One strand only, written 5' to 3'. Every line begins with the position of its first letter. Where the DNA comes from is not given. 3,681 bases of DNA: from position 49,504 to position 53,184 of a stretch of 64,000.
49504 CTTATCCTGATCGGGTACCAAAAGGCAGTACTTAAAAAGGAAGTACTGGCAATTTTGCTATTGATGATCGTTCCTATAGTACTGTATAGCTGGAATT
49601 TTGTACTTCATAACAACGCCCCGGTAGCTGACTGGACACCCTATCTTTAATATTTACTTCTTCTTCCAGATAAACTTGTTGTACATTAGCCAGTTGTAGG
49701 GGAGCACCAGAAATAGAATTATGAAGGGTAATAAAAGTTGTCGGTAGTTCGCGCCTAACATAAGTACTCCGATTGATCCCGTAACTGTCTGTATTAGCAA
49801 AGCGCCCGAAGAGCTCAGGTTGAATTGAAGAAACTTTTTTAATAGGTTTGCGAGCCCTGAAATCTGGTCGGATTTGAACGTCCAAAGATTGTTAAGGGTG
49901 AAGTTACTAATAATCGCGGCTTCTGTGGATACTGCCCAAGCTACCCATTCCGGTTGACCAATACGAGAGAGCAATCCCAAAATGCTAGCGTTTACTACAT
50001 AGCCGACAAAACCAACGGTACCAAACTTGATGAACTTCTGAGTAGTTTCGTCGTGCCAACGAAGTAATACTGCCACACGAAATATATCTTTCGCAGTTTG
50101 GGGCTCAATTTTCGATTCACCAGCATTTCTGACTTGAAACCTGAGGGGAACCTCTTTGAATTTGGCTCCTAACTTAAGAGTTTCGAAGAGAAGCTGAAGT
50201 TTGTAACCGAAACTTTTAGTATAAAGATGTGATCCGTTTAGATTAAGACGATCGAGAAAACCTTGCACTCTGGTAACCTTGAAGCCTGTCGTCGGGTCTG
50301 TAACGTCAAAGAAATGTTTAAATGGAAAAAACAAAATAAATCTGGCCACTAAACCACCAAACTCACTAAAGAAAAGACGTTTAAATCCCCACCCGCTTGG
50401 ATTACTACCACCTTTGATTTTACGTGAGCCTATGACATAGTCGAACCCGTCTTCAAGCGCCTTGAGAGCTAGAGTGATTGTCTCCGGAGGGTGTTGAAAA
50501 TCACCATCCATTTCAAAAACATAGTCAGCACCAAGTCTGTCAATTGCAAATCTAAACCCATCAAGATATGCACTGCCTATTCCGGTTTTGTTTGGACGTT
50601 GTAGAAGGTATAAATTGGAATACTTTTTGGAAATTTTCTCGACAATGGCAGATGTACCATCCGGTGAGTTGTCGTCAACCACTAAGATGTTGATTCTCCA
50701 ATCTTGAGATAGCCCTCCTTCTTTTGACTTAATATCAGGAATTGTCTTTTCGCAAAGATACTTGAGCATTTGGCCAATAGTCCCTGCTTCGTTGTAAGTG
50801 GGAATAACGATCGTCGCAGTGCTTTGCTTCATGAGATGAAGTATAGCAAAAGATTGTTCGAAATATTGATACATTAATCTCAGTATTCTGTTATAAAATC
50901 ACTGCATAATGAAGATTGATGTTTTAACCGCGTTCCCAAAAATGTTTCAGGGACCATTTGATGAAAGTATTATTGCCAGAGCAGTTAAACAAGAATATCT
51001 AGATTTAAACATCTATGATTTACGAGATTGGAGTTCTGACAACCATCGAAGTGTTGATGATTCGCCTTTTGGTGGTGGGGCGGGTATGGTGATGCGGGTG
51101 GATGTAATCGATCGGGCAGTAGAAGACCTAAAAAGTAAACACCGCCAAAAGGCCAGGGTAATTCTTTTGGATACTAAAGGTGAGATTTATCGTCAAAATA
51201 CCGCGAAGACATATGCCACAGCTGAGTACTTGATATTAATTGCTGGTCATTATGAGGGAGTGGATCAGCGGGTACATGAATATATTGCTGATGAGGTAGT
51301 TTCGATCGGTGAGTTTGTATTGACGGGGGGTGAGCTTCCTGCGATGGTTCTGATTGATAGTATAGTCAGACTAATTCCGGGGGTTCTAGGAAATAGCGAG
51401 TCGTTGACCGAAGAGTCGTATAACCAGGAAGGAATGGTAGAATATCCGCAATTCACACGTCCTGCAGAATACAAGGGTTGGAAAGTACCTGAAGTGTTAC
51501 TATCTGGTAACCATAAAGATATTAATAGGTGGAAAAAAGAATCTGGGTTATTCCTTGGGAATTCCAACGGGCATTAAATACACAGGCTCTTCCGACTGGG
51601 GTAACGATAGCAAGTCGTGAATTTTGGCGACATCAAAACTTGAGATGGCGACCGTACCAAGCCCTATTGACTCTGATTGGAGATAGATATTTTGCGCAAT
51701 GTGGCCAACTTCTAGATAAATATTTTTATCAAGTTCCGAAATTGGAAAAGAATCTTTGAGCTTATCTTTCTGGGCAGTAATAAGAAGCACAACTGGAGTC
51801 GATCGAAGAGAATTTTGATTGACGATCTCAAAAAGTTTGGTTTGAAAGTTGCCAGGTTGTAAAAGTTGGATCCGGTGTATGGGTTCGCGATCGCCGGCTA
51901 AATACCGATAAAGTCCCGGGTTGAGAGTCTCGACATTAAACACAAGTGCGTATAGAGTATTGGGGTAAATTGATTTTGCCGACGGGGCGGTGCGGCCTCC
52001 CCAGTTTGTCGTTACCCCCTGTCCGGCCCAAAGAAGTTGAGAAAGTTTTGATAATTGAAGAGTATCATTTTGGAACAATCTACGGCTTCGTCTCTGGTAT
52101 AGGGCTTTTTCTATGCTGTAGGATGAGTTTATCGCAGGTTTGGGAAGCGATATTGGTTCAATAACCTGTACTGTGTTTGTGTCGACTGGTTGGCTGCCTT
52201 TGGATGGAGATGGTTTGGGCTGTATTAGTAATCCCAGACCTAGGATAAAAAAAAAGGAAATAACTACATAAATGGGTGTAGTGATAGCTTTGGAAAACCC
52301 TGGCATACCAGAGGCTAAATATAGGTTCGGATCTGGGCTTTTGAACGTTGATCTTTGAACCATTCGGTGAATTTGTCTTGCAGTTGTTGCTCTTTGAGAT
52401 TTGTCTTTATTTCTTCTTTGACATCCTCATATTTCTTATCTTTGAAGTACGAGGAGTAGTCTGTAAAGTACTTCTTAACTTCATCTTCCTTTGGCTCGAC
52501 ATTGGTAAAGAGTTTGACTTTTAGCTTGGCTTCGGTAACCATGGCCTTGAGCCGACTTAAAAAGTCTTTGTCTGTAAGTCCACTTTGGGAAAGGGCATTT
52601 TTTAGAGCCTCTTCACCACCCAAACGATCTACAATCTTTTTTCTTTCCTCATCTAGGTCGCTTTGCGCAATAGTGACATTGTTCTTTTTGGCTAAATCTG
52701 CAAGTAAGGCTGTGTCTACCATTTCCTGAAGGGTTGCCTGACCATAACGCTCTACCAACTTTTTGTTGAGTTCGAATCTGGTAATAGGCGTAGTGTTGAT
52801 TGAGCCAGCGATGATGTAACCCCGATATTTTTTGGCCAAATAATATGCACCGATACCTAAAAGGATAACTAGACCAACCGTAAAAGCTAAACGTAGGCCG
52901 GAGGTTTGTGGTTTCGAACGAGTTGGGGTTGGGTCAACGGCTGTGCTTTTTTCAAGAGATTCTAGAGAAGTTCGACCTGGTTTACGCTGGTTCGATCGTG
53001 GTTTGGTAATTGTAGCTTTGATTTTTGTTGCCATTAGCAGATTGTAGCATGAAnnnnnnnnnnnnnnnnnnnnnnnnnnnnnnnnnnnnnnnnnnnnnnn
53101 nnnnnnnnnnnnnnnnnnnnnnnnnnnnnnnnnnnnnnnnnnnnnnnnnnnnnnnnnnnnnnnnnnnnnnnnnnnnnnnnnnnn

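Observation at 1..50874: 50-kb glycosylation super-island: 11 GT2, 2 GT4, one Wzx and about 23 large polytopic membrane proteins, of which ~19 form GT-C-like paralog families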

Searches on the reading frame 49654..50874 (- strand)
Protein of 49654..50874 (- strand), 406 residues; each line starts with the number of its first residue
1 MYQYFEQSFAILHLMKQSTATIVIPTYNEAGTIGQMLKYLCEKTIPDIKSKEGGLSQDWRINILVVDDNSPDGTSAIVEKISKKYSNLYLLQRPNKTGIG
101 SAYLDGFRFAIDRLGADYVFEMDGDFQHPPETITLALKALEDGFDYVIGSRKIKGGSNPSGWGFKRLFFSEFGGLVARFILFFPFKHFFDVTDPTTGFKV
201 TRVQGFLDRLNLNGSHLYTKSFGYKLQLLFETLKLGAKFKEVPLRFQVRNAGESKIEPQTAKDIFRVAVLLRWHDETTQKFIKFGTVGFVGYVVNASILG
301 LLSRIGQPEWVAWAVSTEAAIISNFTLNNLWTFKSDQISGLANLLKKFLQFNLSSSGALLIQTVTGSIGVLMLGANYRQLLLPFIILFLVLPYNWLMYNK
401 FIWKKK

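Call 7: search_protein_families(library=pfam, max_evalue=0.01, proteins=[window:49654-50874:-])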
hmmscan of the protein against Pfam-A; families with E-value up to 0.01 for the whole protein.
window:49654-50874:- (406 aa): 2 families
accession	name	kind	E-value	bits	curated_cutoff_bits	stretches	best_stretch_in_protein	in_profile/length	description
PF00535.33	Glycos_transf_2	-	8.7e-25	88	23.3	1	21-171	1-132/168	Glycosyl transferase family 2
PF04138.20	GtrA_DPMS_TM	-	2e-16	60.7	26.1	1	283-403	1-117/117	GtrA/DPMS, transmembrane domain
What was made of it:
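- On Polyprenyl-phosphate sugar synthases (DPM1/DPMS, GtrB, ArnC, PpgS; GT2): 49654 has a GtrA/DPMS TM domain (2e-16, call 7).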

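Call 9: search_protein_families(library=ncbifam, max_evalue=0.001, proteins=[window:49654-50874:-])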
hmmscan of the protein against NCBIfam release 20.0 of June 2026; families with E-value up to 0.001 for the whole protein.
window:49654-50874:- (406 aa): 10 families
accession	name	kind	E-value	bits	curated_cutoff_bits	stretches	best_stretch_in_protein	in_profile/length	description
NF047588.1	GlcsyltransPgfSStrep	equivalog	1.1e-15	57.7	500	1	21-169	4-138/308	glycosyltransferase PgfS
TIGR04182.1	glyco_TIGR04182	equivalog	3.8e-15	56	325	1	21-296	3-239/293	S-layer glycoprotein N-glycosyltransferase AglJ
NF007986.1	PRK10714.1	equivalog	5.2e-09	35.5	529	1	19-152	7-127/316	undecaprenyl-phosphate 4-deoxy-4-formamido-L-arabinose transferase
NF058614.1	PPMAGASynPpgS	equivalog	4.8e-08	32.7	370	1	22-158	4-120/226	polyprenyl-phospho-N-acetylgalactosaminyl synthase PpgS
NF038302.1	EPS_HpsE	equivalog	1.4e-07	30.8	300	1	21-119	4-90/307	hormogonium polysaccharide biosynthesis glycosyltransferase HpsE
TIGR03469.1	HpnB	hypoth_equivalog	1.2e-06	27.8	379.25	1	20-143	46-164/386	hopene-associated glycosyltransferase HpnB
TIGR03937.1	PgaC_IcaA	equivalog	1.1e-05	24.6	422.3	1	14-140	41-150/407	poly-beta-1,6-N-acetyl-D-glucosamine synthase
NF045692.1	OglycostaseCruG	equivalog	9.2e-05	21.5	600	1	18-147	41-160/386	2'-O-glycosyltransferase CruG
NF041875.1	EPS_EpsD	equivalog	0.0001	21.8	370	1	22-147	3-111/325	exopolysaccharide biosynthesis glycosyltransferase EpsD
NF050050.1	ProtGlycPglI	equivalog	0.00037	20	500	1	55-153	25-121/306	GalNAc(5)-diNAcBac-PP-undecaprenol beta-1,3-glucosyltransferase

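Call 53: search_solved_structures(query=window:49654-50874:-, max_evalue=0.001)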
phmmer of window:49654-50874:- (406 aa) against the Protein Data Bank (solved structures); distinct sequences matched with E-value up to 0.001: 4.
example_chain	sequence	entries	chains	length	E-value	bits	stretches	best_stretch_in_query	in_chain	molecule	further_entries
5mlz_A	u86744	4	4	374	8.1e-41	143.3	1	20-388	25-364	Dolichol monophosphate mannose synthase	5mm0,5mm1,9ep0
9bhc_C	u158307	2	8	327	8.3e-07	31.3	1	20-149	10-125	Undecaprenyl-phosphate 4-deoxy-4-formamido-L-arabinose transferase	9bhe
8vxh_A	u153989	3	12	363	1e-06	31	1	20-149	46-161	Undecaprenyl-phosphate 4-deoxy-4-formamido-L-arabinose transferase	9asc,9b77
9hwj_A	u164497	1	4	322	3.5e-06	29.2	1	20-150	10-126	Undecaprenyl-phosphate 4-deoxy-4-formamido-L-arabinose transferase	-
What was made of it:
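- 49654..50874 (-): Membrane-bound GT2 with a GtrA/DPMS transmembrane domain; archaeal-type Dol-P-Man-synthase-like. PF00535 8.7e-25 plus PF04138 2e-16 (call 7); PDB 5mlz 8.1e-41 over residues 20-388 (call 53)
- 49654 aligns with P. furiosus Dol-P-Man synthase at 8e-41, including the membrane domain (call 53).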

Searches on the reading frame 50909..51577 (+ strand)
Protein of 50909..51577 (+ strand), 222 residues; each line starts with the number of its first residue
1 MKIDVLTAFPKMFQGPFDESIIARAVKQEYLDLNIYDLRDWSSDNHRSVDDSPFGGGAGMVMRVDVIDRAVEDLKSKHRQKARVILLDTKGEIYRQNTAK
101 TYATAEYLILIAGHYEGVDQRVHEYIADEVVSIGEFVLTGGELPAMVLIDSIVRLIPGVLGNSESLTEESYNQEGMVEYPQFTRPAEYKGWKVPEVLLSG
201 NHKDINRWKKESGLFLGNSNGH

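Call 7: search_protein_families(library=pfam, max_evalue=0.01, proteins=[window:50909-51577:+])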
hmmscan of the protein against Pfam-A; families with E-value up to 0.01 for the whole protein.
window:50909-51577:+ (222 aa): 1 family
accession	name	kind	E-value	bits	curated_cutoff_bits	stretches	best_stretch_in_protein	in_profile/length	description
PF01746.26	tRNA_m1G_MT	-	9.4e-54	182.5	27.3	1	24-211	3-184/195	tRNA (Guanine-1)-methyltransferase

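Call 13: find_encoding_contigs(protein=window:50909-51577:+, flank=10000, max_places=6)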
Protein window:50909-51577:+ (222 aa): no gene with exactly this product is on record in the collection.

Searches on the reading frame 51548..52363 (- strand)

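Call 7: search_protein_families(library=pfam, max_evalue=0.01, proteins=[window:51548-52363:-])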
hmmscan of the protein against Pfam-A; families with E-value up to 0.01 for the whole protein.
window:51548-52363:- (271 aa): 1 family
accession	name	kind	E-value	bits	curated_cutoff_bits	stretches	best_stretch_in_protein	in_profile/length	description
PF00881.29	Nitroreductase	-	4.8e-22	79.3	23.5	1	89-267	2-166/167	Nitroreductase family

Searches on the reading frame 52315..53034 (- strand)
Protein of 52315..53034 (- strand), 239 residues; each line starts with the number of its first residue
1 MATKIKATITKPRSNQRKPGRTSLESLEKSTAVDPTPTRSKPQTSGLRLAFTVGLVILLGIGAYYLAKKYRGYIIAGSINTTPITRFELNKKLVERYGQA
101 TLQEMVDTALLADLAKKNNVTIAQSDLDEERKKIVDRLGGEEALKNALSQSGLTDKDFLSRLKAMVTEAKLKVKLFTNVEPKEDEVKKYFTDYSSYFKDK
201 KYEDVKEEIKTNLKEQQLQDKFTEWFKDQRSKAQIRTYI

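Call 11: search_protein_families(library=pfam, max_evalue=0.01, proteins=[window:52315-53034:-])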
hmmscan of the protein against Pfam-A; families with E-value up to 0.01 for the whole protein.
window:52315-53034:- (239 aa): 1 family
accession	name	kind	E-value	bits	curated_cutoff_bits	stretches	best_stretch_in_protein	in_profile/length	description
PF13624.11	SurA_N_3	-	6.7e-05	23.2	27.2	1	98-171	84-161/162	SurA-like N-terminal domain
